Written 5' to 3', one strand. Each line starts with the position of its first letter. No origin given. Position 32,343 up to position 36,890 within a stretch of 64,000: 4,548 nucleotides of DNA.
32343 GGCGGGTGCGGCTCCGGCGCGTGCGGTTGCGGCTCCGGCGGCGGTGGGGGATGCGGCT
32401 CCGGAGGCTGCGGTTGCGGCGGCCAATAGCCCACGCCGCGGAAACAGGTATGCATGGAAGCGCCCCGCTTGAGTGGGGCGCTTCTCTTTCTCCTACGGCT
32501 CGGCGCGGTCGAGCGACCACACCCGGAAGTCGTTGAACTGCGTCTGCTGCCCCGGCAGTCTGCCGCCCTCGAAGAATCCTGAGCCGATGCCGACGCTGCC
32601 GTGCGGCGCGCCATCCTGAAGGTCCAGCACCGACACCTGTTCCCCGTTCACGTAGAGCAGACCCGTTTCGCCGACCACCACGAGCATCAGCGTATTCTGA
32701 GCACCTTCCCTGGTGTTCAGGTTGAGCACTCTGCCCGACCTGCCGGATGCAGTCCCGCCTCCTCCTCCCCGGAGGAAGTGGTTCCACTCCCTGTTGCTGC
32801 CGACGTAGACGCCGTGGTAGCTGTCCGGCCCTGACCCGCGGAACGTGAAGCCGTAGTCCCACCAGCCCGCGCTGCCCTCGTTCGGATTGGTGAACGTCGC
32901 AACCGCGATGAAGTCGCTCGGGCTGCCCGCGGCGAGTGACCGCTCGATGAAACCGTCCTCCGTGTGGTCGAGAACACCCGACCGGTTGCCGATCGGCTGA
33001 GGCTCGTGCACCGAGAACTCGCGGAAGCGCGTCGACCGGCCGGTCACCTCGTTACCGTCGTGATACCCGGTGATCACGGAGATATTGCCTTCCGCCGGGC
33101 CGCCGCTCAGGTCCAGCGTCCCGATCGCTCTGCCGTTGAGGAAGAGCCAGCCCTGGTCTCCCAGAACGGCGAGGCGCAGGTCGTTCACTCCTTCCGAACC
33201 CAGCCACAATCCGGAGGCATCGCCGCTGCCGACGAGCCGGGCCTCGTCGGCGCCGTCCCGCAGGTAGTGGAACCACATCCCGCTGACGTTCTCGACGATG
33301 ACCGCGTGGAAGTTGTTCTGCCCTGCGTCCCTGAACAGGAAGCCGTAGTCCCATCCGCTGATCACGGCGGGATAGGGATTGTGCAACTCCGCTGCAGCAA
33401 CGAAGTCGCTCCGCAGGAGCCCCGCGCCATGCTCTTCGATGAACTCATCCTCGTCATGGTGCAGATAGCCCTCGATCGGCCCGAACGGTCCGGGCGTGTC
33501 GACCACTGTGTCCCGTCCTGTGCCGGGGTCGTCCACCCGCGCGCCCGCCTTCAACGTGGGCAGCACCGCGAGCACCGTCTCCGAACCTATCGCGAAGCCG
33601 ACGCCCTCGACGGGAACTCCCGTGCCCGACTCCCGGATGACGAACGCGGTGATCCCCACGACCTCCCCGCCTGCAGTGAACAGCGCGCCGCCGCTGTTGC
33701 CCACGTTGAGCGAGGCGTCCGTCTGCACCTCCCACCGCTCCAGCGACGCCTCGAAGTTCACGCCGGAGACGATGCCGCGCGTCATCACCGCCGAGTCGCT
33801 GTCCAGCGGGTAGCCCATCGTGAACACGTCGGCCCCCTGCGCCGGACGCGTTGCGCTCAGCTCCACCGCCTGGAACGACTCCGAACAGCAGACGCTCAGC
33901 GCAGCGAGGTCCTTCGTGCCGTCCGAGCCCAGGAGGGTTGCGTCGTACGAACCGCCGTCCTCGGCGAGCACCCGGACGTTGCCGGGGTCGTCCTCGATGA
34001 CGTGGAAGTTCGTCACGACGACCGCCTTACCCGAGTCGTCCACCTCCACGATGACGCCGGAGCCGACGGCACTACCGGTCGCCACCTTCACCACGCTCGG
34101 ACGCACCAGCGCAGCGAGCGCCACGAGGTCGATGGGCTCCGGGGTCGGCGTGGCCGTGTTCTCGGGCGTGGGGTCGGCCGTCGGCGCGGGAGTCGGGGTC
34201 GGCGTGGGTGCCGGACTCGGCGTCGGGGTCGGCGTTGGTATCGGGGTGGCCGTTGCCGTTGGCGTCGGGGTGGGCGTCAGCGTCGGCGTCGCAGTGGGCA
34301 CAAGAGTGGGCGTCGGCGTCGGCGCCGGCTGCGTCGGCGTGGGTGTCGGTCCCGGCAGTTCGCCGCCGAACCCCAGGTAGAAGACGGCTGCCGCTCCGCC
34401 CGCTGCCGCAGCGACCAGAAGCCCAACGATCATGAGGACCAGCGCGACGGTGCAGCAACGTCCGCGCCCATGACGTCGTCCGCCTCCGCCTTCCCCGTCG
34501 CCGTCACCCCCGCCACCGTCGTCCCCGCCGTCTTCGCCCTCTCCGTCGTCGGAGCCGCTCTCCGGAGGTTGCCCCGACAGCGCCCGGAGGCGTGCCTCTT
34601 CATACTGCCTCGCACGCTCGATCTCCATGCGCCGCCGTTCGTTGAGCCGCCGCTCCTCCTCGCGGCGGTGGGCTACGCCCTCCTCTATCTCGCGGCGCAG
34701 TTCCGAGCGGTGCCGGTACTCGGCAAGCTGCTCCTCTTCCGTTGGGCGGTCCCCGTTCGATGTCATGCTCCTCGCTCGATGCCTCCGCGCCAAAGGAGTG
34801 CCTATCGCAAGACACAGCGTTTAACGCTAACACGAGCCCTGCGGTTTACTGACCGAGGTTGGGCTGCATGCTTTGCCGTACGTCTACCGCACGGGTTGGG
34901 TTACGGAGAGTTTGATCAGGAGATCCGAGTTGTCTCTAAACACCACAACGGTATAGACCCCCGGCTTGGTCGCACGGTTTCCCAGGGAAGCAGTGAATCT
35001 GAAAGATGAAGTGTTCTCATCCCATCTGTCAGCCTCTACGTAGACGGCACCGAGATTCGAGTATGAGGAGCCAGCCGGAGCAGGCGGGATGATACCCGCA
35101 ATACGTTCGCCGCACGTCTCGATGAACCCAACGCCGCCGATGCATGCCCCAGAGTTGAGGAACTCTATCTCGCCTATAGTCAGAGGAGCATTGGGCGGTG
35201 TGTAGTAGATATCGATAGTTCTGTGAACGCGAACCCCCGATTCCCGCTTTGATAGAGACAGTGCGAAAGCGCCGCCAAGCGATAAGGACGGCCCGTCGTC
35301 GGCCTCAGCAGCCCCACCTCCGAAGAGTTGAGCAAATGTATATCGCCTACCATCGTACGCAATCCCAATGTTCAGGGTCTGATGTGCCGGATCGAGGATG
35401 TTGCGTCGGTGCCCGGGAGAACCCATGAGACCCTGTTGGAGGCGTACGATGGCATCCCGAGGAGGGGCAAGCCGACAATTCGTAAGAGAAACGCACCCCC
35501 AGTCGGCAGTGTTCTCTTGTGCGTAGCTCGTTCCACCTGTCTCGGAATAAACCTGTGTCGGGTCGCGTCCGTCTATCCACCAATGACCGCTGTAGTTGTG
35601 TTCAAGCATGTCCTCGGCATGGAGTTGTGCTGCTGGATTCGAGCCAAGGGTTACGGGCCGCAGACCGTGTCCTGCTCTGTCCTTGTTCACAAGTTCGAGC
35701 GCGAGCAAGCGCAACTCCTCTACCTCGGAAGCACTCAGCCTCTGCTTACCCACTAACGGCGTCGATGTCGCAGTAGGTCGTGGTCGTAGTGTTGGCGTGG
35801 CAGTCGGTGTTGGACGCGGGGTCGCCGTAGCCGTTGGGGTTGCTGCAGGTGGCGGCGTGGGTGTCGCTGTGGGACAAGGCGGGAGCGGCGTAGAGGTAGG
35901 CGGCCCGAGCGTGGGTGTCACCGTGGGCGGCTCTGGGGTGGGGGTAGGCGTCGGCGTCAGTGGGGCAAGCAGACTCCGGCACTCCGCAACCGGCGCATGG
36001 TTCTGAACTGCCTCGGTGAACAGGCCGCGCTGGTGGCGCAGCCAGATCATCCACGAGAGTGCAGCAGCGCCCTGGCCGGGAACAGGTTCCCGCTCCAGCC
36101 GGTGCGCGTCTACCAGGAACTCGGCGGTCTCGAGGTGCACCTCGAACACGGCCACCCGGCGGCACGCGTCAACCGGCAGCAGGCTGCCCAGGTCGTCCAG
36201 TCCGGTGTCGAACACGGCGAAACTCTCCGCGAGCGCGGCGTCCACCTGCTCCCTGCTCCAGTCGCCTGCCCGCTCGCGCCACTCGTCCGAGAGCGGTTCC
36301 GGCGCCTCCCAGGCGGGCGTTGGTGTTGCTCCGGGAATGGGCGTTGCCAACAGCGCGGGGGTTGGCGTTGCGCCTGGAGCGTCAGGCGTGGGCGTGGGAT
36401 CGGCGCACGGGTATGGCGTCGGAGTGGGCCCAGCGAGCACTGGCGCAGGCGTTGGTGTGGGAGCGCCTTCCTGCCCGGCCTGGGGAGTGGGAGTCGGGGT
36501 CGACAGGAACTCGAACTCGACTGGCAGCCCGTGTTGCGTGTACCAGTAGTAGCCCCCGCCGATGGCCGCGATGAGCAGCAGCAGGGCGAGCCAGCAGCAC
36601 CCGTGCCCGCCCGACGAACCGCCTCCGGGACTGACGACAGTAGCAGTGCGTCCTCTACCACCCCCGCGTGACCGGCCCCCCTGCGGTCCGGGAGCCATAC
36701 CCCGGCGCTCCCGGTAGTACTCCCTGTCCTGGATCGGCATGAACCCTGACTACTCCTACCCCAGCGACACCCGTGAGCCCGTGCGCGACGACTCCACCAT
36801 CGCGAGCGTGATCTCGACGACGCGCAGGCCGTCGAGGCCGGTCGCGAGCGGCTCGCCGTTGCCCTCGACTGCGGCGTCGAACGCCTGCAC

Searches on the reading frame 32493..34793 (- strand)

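Call 29: search_protein_families(library=pfam, proteins=[window:32493-34793:-], max_evalue=0.001)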
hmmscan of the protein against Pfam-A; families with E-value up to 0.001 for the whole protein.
window:32493-34793:- (766 aa): 2 families
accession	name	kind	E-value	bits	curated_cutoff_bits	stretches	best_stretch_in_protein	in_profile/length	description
PF13365.12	Trypsin_2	-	4.2e-24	86.4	27.6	1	244-381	1-144/144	Trypsin-like peptidase domain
PF00089.32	Trypsin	-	9.9e-08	32.5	20.6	1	257-393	35-206/220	Trypsin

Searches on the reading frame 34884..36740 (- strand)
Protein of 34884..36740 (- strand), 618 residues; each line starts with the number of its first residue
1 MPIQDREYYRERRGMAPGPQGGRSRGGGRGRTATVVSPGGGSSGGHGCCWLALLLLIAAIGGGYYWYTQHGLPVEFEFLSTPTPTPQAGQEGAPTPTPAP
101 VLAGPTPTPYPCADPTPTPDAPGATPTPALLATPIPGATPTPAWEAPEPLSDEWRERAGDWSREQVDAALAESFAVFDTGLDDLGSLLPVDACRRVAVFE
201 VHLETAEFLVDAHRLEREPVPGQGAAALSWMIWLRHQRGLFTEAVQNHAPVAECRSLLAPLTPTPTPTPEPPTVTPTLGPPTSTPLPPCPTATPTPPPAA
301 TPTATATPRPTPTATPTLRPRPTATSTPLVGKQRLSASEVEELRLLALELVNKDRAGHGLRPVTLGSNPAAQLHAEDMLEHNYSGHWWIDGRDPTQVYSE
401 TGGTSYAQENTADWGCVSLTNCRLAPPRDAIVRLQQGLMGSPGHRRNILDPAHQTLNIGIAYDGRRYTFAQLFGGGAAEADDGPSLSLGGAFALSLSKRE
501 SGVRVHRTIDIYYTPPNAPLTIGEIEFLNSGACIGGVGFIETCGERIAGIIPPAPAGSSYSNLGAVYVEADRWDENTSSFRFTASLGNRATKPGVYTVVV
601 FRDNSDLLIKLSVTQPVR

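Call 29: search_protein_families(library=pfam, proteins=[window:34884-36740:-], max_evalue=0.001)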
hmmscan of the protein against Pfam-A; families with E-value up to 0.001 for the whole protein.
window:34884-36740:- (618 aa): 1 family
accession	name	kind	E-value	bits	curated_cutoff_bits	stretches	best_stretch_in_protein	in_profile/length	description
PF00188.32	CAP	-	1.8e-06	29.2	21.1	1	348-470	1-114/117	Cysteine-rich secretory protein family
